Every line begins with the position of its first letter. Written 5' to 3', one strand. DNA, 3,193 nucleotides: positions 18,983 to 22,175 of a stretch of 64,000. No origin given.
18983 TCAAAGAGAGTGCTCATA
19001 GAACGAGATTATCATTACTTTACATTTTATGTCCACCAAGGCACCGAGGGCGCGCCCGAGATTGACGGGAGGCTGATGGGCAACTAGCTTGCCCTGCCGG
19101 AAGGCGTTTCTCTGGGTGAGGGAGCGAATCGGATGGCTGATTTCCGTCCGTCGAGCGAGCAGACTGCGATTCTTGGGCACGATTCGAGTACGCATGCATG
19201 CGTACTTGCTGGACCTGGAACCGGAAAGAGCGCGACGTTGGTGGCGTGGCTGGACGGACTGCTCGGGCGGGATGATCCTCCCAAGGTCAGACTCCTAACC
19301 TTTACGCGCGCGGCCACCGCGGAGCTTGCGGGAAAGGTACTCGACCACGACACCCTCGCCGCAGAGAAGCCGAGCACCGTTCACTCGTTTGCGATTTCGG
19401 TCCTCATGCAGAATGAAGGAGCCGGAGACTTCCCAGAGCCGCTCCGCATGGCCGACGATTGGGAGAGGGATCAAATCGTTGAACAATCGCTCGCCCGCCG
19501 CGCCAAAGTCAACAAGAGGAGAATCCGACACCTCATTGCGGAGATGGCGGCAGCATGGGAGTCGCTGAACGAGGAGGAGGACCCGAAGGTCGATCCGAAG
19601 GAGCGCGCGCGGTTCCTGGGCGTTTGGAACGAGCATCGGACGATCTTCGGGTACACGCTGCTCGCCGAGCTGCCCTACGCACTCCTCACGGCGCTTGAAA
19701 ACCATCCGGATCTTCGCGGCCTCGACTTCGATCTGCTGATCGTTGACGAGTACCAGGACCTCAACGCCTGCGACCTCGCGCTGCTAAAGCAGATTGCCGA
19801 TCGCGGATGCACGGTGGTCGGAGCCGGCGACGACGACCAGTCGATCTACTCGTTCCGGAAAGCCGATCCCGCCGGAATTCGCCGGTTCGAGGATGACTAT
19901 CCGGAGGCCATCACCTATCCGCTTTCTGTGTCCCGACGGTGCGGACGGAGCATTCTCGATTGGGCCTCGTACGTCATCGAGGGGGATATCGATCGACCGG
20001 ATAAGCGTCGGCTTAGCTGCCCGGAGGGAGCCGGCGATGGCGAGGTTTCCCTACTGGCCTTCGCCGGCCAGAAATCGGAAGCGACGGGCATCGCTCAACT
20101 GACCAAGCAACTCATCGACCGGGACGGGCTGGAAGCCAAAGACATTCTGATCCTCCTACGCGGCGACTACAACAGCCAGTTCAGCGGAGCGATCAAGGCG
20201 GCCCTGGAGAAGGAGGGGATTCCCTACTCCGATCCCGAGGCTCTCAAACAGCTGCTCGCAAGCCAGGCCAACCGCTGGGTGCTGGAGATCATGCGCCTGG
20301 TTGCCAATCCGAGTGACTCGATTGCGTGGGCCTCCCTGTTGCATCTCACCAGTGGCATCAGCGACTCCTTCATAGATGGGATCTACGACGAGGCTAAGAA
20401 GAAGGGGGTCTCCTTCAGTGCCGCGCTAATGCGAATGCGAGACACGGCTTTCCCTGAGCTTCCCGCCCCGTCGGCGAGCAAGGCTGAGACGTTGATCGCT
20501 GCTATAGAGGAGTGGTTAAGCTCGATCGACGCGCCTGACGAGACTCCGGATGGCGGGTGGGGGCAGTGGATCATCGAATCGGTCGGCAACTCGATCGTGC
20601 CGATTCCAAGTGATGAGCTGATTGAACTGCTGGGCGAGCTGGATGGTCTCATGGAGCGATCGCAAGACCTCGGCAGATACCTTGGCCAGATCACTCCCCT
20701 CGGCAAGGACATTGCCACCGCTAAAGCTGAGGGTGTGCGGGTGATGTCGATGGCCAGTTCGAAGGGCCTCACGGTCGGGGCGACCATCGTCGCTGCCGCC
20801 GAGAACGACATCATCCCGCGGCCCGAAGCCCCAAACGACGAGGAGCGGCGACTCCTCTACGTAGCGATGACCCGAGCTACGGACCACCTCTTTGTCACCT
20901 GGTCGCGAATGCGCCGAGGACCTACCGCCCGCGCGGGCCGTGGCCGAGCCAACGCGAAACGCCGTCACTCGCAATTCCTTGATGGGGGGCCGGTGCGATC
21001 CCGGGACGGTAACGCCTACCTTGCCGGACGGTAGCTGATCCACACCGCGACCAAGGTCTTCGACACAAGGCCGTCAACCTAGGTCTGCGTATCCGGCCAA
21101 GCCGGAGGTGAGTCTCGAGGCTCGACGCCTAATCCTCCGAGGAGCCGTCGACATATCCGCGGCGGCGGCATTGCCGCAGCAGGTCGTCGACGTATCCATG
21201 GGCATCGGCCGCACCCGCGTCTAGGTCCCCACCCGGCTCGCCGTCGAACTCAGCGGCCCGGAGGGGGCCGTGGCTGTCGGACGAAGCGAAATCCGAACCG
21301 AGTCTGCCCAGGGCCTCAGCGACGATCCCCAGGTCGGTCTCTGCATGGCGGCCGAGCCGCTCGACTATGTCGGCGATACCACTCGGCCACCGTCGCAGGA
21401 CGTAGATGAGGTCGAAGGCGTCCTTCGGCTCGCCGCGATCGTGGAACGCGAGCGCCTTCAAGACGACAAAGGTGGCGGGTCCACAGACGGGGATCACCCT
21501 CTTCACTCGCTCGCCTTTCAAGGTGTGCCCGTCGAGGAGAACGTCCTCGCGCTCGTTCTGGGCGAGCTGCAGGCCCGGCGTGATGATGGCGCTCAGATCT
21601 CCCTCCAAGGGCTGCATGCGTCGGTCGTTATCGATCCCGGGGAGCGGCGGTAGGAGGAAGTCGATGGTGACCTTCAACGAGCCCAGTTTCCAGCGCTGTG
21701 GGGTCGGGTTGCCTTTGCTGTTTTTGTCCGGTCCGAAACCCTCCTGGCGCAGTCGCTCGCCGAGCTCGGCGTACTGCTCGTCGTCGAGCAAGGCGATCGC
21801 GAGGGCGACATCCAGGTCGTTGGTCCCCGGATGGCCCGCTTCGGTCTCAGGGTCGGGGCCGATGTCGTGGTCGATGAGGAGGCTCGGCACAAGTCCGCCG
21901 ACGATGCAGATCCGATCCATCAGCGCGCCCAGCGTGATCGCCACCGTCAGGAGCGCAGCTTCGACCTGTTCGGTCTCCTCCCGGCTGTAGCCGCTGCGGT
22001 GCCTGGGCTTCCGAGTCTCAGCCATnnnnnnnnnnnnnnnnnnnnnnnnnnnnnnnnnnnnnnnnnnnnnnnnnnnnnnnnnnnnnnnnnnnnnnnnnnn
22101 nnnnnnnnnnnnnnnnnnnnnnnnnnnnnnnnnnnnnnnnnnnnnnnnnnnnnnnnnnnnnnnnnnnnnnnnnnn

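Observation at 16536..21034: HTH / NucS(Shedu)-type nuclease with a large unknown domain / divergent UvrD helicase: candidate undescribed defence cassette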

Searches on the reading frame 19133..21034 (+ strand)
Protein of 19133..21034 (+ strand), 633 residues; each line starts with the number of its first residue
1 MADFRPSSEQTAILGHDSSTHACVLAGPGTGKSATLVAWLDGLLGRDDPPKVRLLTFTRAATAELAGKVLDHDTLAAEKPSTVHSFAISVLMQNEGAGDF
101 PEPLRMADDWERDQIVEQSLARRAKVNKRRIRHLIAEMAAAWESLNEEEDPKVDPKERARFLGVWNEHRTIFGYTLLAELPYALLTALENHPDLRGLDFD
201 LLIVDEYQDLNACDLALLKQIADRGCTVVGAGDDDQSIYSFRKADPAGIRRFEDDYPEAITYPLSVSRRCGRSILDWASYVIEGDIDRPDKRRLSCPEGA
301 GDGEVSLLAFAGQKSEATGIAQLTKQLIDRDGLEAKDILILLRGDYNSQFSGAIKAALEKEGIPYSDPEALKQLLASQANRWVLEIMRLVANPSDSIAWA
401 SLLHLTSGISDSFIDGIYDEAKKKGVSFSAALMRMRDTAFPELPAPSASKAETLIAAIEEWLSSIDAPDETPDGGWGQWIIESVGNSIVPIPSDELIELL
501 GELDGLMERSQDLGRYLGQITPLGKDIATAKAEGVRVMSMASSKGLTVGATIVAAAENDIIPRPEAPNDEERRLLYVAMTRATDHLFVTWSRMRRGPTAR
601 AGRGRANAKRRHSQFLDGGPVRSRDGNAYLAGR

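Call 8: search_protein_families(library=pfam, proteins=[window:19133-21034:+], max_evalue=0.01)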
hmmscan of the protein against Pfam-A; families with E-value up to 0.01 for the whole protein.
window:19133-21034:+ (633 aa): 7 families
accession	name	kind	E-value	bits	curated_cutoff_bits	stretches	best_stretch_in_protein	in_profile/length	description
PF00580.27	UvrD-helicase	-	3.5e-32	112.6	23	1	9-257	4-271/271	UvrD/REP helicase N-terminal domain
PF13361.12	UvrD_C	-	1.1e-21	78.1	25.6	2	523-592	273-349/350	UvrD-like helicase C-terminal domain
PF13245.12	AAA_19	-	1.3e-16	61.4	25.1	1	17-242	9-134/134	AAA domain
PF01443.25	Viral_helicase1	-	1.4e-07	32.1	21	0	528-586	170-224/228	Viral superfamily 1 RNA helicase core domain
PF13538.12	UvrD_C_2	-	1.7e-06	28.3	27.4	1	535-588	2-51/52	UvrD-like helicase C-terminal domain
PF13604.12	AAA_30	-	4.2e-05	23.8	27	0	198-236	89-127/191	AAA domain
PF13086.12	AAA_11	-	0.0088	16.3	27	0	9-81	6-85/257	AAA domain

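Call 9: search_protein_families(library=padloc, proteins=[window:19133-21034:+], max_evalue=0.01)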
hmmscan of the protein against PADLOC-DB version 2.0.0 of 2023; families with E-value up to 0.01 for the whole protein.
window:19133-21034:+ (633 aa): 47 families (the best 25 are shown)
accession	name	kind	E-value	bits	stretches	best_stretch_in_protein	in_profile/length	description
PDLC00117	GajB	-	2.2e-40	136.7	1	8-616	18-593/604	UrvD helicase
PDLC00103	GajB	-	2e-36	124.1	2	9-417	18-427/612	UrvD helicase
PDLC00132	GajB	-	8.5e-34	115.2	3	182-407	198-421/625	UrvD helicase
PDLC00114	GajB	-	1.2e-32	111.3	2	22-409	23-421/635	UrvD helicase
PDLC03802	RTasHel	-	2.2e-28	97.5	2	5-416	5-386/675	DRT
PDLC00112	GajB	-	1.6e-26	91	2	199-341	212-349/581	UrvD helicase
PDLC00119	GajB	-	3.9e-21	73.6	2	198-277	218-295/565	UrvD helicase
PDLC00134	GajB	-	1.4e-20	71.8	1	18-407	27-419/431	UrvD helicase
PDLC00123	GajB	-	1.1e-19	68.5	1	201-286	179-263/540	UrvD helicase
PDLC00121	GajB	-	1.7e-19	67.8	2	6-367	6-362/565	UrvD helicase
PDLC00104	GajB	-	3.8e-19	66.9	2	7-291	5-258/574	UrvD helicase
PDLC00136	GajB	-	1e-18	65.6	1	199-255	207-263/570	UrvD helicase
PDLC00106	GajB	-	2e-18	64.2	2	199-345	206-343/577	UrvD helicase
PDLC00144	GajB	-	3.8e-18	63.4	2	203-411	165-370/559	UrvD helicase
PDLC00129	GajB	-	4.1e-18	63.3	1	198-283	226-310/594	UrvD helicase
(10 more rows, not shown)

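Call 20: search_protein_families(library=ncbifam, proteins=[window:19133-21034:+], max_evalue=0.01)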
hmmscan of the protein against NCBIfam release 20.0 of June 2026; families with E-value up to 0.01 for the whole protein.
window:19133-21034:+ (633 aa): 14 families
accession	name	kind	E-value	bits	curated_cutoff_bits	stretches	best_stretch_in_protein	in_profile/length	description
TIGR01073.1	pcrA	equivalog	3.8e-44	151.2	911.2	2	23-466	21-470/725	DNA helicase PcrA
TIGR01074.1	rep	equivalog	8.7e-39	133.3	951.45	2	23-434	18-437/668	DNA helicase Rep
NF008743.0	PRK11773.1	equivalog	2.3e-38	132.1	965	2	19-439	22-448/720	DNA helicase II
TIGR01075.1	uvrD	equivalog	4.3e-37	127.8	1144.45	2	19-441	17-446/715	DNA helicase II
NF008172.0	PRK10919.1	equivalog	7.2e-22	77.4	1168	2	22-401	18-404/673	DNA helicase Rep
NF008276.0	PRK11054.1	equivalog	1.2e-21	76.9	543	3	8-155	200-350/684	DNA helicase IV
TIGR02784.1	addA_alphas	equivalog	1.6e-14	53.3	860.75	1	564-595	843-874/1138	double-strand break repair helicase AddA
TIGR02785.1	addA_Gpos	equivalog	1.1e-13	50.1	707.65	1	199-247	389-440/1234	helicase-exonuclease AddAB subunit AddA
TIGR00609.1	recB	equivalog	1.1e-11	43.7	696.05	1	199-245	372-420/1175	exodeoxyribonuclease V subunit beta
NF010487.0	PRK13909.1-4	equivalog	7.9e-08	31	759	1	202-387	331-523/924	RecB-like helicase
NF010485.0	PRK13909.1-2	equivalog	2.4e-05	22.8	650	0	569-589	682-702/909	RecB-like helicase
NF041464.1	HelD_BACSU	equivalog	3.7e-05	21.8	419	0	202-285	550-633/779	RNA polymerase recycling motor HelD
NF041254.1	motor_HelR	exception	0.0074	14.6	750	0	192-284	512-601/706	RNA polymerase recycling motor ATPase HelR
NF008128.0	PRK10876.1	equivalog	0.0098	13.5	1697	0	199-245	378-426/1181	exodeoxyribonuclease V subunit beta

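Call 21: find_homologous_proteins(query=window:19133-21034:+, max_evalue=1e-30)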
Query window:19133-21034:+ (633 aa): 3091 proteins with E <= 1e-30 among 8000 candidates; the best 120 are listed.
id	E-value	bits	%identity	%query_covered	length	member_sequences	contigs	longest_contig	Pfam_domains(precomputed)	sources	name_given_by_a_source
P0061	0.0e+0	1336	100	94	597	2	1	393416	PF13538.13,PF01443.25,PF13361.13,PF13245.13,PF00580.28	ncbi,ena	-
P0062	0.0e+0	1182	82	100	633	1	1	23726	PF13538.13,PF01443.25,PF13361.13,PF13245.13,PF00580.28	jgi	jgi:DNA helicase II / ATP-dependent DNA helicase PcrA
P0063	0.0e+0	1128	77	100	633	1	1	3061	PF13538.13,PF01443.25,PF13361.13,PF13245.13,PF00580.28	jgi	jgi:DNA helicase-2/ATP-dependent DNA helicase PcrA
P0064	0.0e+0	1117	76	100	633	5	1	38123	PF13538.13,PF01443.25,PF13604.13,PF13361.13,PF13245.13,PF00580.28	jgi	jgi:DNA helicase-2/ATP-dependent DNA helicase PcrA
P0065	0.0e+0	1112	77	100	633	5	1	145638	PF13538.13,PF01443.25,PF13361.13,PF13245.13,PF00580.28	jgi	jgi:DNA helicase-2/ATP-dependent DNA helicase PcrA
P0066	0.0e+0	1109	76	100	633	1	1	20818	PF13538.13,PF01443.25,PF13361.13,PF13245.13,PF00580.28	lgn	-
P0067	0.0e+0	1106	76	100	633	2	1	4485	PF13538.13,PF01443.25,PF13604.13,PF13361.13,PF13245.13,PF00580.28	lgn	-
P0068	0.0e+0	1103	76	100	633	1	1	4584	PF13538.13,PF01443.25,PF13361.13,PF13245.13,PF00580.28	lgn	-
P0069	0.0e+0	1102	76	100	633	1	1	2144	PF13538.13,PF01443.25,PF13361.13,PF13245.13,PF00580.28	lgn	-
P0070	0.0e+0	1101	76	100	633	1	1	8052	PF13538.13,PF01443.25,PF13361.13,PF13245.13,PF00580.28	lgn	-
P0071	0.0e+0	1100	76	100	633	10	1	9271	PF13538.13,PF01443.25,PF13361.13,PF13245.13,PF00580.28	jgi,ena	-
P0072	0.0e+0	1092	76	100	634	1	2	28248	PF13538.13,PF01443.25,PF13604.13,PF13361.13,PF13245.13,PF00580.28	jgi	jgi:DNA helicase-2/ATP-dependent DNA helicase PcrA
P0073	0.0e+0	1089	75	100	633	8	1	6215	PF13538.13,PF01443.25,PF13361.13,PF13245.13,PF00580.28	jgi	jgi:DNA helicase-2/ATP-dependent DNA helicase PcrA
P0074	0.0e+0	1080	75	100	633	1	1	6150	PF13538.13,PF01443.25,PF13361.13,PF13245.13,PF00580.28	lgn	-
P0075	0.0e+0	1080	75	100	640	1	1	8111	PF13538.13,PF01443.25,PF13361.13,PF13245.13,PF00580.28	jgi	jgi:DNA helicase-2/ATP-dependent DNA helicase PcrA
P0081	3.6e-249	846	60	100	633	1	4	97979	PF13538.13,PF01443.25,PF13604.13,PF13361.13,PF13245.13,PF00580.28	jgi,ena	-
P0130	2.2e-233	794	58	100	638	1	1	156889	PF13538.13,PF01443.25,PF13604.13,PF13361.13,PF13245.13,PF00580.28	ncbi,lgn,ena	-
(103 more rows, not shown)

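Call 22: find_encoding_contigs(protein=P0062, flank=6000, max_places=2)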
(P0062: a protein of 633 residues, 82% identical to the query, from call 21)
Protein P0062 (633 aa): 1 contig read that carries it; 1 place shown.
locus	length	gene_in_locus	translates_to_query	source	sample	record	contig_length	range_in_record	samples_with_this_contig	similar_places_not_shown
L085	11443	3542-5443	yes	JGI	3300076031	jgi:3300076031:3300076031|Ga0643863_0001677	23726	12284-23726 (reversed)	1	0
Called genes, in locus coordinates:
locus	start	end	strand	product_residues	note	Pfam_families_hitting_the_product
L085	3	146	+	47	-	?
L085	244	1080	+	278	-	PF21321:HTH_66, PF04255:DUF433 (weak)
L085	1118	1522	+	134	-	PF18478:PIN_10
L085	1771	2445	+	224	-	PF13676:TIR_2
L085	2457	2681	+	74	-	-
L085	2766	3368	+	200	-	-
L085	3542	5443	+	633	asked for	PF00580:UvrD-helicase, PF13245:AAA_19, PF01443:Viral_helicase1 (faint), PF13361:UvrD_C, PF13538:UvrD_C_2 (weak)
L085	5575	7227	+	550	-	-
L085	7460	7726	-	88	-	PF13560:HTH_31 (weak), PF12844:HTH_19 (weak), PF01381:HTH_3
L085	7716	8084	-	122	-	-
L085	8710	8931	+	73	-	-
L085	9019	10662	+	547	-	PF13415:Beta-prop_FBX42 (weak), PF13418:Beta-prop_TYW4 (faint), PF24681:Kelch_KLHDC2_KLHL20_DRC7, PF07646:Kelch_2 (faint), PF24981:Beta-prop_ATRN-LZTR1 (faint), PF24681:Kelch_KLHDC2_KLHL20_DRC7, PF13415:Beta-prop_FBX42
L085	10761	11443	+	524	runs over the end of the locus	PF00058:Ldl_recept_b (faint), PF05345:He_PIG (faint)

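Call 23: find_encoding_contigs(protein=P0065, flank=6000, max_places=2)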
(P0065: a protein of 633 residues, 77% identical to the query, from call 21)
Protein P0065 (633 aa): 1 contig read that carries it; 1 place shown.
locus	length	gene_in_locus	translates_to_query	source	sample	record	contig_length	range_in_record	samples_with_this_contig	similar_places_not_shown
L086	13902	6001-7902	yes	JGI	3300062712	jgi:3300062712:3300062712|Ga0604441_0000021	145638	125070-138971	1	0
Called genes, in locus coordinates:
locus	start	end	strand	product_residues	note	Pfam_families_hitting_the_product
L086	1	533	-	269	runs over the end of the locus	PF13814:Replic_Relax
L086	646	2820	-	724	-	PF02534:T4SS-DNA_transf (faint), PF10412:TrwB_AAD_bind (faint), PF12696:TraG-D_C (faint)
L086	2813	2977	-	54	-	-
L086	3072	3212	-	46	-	-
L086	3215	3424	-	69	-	-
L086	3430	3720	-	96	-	-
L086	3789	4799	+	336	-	-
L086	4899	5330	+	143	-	-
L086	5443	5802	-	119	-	-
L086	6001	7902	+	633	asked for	PF00580:UvrD-helicase, PF13245:AAA_19, PF01443:Viral_helicase1 (faint), PF13361:UvrD_C, PF13538:UvrD_C_2 (weak)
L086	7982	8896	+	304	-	PF15931:DUF4747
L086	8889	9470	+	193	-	-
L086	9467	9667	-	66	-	-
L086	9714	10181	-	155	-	-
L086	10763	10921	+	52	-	-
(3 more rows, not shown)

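Call 24: find_encoding_contigs(protein=P0081, flank=6000, max_places=2)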
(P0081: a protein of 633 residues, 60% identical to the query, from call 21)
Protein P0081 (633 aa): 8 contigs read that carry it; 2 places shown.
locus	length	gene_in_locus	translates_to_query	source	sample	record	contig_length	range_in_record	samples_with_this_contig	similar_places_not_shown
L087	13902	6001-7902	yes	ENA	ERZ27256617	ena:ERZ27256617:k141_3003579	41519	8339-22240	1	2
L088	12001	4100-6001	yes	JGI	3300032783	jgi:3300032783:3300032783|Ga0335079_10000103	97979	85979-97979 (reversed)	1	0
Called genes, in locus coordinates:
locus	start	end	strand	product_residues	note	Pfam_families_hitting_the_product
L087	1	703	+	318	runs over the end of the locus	-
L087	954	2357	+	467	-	-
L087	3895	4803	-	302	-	-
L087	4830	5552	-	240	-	-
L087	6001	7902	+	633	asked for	PF00580:UvrD-helicase, PF13245:AAA_19, PF13604:AAA_30 (faint), PF01443:Viral_helicase1 (faint), PF13361:UvrD_C, PF13538:UvrD_C_2 (weak)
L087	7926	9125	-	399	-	-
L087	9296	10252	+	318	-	-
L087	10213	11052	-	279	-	-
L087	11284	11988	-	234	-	-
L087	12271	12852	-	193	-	-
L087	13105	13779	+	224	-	PF12802:MarR_2 (weak)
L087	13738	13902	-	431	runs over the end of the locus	-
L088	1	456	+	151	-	?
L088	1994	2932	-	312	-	-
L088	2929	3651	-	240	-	-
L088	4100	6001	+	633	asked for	PF00580:UvrD-helicase, PF13245:AAA_19, PF13604:AAA_30 (faint), PF01443:Viral_helicase1 (faint), PF13361:UvrD_C, PF13538:UvrD_C_2 (weak)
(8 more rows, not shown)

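Call 25: find_encoding_contigs(protein=P0130, flank=6000, max_places=2)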
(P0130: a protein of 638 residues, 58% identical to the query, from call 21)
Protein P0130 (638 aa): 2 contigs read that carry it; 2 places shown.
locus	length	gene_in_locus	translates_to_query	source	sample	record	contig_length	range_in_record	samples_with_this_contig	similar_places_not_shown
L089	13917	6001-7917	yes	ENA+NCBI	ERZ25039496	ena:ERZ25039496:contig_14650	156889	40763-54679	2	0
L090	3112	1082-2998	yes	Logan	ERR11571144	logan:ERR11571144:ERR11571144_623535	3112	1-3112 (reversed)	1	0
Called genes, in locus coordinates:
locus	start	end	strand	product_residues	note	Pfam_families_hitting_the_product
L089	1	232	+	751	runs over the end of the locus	PF03717:PBP_dimer, PF00905:Transpeptidase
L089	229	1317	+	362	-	PF01098:FTSW_RODA_SPOVE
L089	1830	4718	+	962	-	PF10150:RNase_E_G, PF20833:RNase_E_G_Thio (weak)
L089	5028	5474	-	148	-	-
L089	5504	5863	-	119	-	-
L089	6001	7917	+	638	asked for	PF00580:UvrD-helicase, PF13245:AAA_19, PF13604:AAA_30 (faint), PF01443:Viral_helicase1 (faint), PF13361:UvrD_C, PF13538:UvrD_C_2 (faint)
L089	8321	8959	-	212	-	PF20221:DUF6580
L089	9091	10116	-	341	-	PF04307:YdjM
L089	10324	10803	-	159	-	PF00994:MoCF_biosynth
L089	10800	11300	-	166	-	PF01967:MoaC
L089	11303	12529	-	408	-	PF03453:MoeA_N, PF00994:MoCF_biosynth, PF03454:MoeA_C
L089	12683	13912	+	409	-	PF01336:tRNA_anti-codon, PF01966:HD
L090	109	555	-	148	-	-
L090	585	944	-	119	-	-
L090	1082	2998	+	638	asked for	PF00580:UvrD-helicase, PF13245:AAA_19, PF13604:AAA_30 (faint), PF01443:Viral_helicase1 (faint), PF13361:UvrD_C, PF13538:UvrD_C_2 (faint)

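Call 41: find_related_loci(query=window:19133-21034:+, collection=metagenome_contigs, flank=7000)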
Query window:19133-21034:+ (633 aa) in metagenome_contigs; peptide patterns used: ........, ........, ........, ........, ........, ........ (x = any residue, [..] = any of these).
95 stretches matched a pattern; 29 encode a relative of the query (tblastn E <= 1e-3); 29 distinct loci.
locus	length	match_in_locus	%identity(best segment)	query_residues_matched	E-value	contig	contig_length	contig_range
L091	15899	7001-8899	77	1-633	0e+0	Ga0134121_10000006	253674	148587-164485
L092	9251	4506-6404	76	1-633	0e+0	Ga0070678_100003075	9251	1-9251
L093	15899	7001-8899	75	1-633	0e+0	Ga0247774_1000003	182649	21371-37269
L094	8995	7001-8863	50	4-627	0e+0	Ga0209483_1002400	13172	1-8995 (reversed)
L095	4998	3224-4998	70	1-591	0e+0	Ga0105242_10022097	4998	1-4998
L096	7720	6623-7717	57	4-368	8e-135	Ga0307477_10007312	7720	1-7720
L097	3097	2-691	75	404-633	1e-113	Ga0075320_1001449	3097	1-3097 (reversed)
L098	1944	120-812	71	403-633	6e-114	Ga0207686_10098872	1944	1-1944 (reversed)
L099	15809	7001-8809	26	23-605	1e-40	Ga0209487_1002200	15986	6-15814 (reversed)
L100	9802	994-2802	26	23-605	1e-40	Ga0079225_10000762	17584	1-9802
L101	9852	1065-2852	26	23-594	6e-41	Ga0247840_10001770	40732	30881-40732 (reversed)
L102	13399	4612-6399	27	23-594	4e-36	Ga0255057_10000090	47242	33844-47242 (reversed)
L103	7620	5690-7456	26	24-594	9e-36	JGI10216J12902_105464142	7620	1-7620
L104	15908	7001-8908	27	1-626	2e-35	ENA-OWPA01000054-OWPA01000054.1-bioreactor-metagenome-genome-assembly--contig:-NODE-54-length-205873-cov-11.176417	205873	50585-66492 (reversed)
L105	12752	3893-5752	24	24-620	3e-35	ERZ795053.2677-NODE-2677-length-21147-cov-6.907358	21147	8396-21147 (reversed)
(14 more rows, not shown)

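Call 64: search_dna_similar(query=window:19133-21031:+, collection=plasmids, mode=protein, max_rows=15, max_evalue=1e-30)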
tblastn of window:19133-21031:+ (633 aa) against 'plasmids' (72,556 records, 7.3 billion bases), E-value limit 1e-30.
Records with a match: 2; places in all: 2; records where one place covers at least 80% of the query: 2.
Best place of each record, by identity: <60% 2.
By first word of the organism name: Rhodococcus 2.
By predicted mobility (MOB-suite, as given by PLSDB): conjugative 1; mobilizable 1.
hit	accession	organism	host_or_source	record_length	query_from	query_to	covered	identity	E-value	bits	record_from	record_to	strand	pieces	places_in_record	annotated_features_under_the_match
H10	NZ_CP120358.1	Rhodococcus rhodochrous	single cell,petroleum contaminated soil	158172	8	633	99%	38.2%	2e-107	363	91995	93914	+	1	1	UvrD-helicase domain-containing protein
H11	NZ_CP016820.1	Rhodococcus sp. p52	oil-polluted soil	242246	5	633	99%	37.8%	2e-107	363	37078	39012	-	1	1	ATP-dependent helicase | IS3 family transposase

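Call 86: search_dna_similar(query=window:19133-21031:+, collection=phages, mode=protein, max_rows=10, max_evalue=1e-20)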
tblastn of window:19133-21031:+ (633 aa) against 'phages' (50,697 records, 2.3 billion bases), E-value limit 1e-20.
Records with a match: 3; places in all: 3; records where one place covers at least 80% of the query: 2.
Best place of each record, by identity: <60% 3.
By first word of the organism name: Bacteriophage 3.
By host as written in the record: - 3.
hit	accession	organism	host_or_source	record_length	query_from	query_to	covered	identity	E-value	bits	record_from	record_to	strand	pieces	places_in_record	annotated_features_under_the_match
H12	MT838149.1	Bacteriophage sp.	human fecal samples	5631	24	589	89%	27.0%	8e-31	135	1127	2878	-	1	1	record has no annotation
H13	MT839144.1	Bacteriophage sp.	human fecal samples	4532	8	582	91%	24.6%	1e-22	109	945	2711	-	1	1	record has no annotation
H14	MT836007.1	Bacteriophage sp.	human fecal samples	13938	23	461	69%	27.8%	1e-22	109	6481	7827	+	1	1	record has no annotation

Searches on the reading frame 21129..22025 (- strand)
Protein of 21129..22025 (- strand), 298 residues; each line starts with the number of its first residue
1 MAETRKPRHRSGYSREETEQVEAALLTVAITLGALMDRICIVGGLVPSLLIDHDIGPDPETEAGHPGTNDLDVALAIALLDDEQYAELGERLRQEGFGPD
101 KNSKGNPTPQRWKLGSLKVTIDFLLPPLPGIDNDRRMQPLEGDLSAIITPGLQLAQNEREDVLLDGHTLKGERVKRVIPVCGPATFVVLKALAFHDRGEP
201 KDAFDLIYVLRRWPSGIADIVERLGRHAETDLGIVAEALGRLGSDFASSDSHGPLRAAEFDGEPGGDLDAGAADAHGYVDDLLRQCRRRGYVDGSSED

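Call 8: search_protein_families(library=pfam, proteins=[window:21129-22025:-], max_evalue=0.01)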
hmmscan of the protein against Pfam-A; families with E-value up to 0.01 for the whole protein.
window:21129-22025:- (298 aa): 1 family
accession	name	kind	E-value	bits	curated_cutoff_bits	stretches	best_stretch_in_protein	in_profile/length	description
PF08843.17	AbiEii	-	0.00018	22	22.5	1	174-236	129-192/238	Nucleotidyl transferase AbiEii toxin, Type IV TA system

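Call 9: search_protein_families(library=padloc, proteins=[window:21129-22025:-], max_evalue=0.01)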
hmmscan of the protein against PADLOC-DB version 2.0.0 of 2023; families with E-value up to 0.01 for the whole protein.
window:21129-22025:- (298 aa): 2 families
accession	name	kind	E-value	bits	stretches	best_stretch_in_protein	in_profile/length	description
PDLC04516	PDC-M21B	-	8.8e-07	26.8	1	19-120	6-98/234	-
PDLC02303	AbiEii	-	0.0044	14.5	1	180-209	152-181/249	AbiEii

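Call 20: search_protein_families(library=ncbifam, proteins=[window:21129-22025:-], max_evalue=0.01)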
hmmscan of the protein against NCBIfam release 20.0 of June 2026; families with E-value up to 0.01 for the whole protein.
window:21129-22025:- (298 aa): 0 families
